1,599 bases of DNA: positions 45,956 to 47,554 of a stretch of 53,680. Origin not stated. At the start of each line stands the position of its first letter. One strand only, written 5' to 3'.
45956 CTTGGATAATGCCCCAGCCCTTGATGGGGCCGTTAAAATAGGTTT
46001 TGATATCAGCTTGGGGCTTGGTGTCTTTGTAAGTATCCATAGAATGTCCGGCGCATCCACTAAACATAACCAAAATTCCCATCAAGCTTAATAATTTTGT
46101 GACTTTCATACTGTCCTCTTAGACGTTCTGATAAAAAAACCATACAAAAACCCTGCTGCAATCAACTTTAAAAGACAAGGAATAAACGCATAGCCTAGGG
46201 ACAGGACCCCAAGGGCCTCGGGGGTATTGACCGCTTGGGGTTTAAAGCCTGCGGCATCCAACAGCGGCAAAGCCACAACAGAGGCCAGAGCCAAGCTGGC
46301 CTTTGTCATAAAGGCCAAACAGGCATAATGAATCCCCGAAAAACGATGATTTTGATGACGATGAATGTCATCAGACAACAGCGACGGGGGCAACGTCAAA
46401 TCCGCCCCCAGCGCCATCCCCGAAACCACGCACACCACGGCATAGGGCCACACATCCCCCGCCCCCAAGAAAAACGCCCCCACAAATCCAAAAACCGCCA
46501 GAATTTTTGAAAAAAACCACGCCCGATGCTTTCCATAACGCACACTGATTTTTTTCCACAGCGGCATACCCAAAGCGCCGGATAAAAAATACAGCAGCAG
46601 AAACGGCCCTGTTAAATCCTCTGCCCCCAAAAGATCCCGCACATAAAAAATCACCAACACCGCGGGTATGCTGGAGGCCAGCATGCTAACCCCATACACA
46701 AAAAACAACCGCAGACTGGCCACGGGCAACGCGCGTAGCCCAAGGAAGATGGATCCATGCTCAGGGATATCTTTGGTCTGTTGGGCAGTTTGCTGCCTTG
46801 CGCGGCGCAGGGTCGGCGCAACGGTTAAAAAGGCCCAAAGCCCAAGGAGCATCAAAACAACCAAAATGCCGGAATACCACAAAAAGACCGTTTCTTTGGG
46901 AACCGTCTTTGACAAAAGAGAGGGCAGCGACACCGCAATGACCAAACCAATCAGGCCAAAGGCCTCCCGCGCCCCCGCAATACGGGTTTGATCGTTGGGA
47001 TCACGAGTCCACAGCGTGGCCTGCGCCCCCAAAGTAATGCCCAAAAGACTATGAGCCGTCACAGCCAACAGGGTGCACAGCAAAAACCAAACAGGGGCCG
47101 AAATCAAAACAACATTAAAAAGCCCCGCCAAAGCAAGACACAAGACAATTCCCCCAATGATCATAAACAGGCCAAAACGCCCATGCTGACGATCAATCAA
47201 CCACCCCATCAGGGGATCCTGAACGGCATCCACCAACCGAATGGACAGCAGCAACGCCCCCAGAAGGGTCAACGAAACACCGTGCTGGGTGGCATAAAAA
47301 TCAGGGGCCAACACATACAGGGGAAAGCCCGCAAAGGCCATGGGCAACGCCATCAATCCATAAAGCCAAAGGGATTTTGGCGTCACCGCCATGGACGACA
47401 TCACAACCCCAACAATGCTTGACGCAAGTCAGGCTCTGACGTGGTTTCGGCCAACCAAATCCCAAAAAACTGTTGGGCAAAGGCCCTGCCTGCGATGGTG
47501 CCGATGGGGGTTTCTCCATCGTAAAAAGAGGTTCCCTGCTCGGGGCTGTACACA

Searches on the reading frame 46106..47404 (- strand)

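Call 48: search_protein_families(library=pfam, proteins=[window:46106-47404:-], max_evalue=0.001)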
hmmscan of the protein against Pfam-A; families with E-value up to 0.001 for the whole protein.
window:46106-47404:- (432 aa): 2 families
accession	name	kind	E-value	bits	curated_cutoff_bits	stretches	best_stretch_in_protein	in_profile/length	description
PF13347.12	MFS_2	-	1.1e-57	195.9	27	1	15-423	4-423/427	MFS/sugar transport protein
PF07690.21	MFS_1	-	1.1e-24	87.4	33.4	1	19-364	5-340/347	Major Facilitator Superfamily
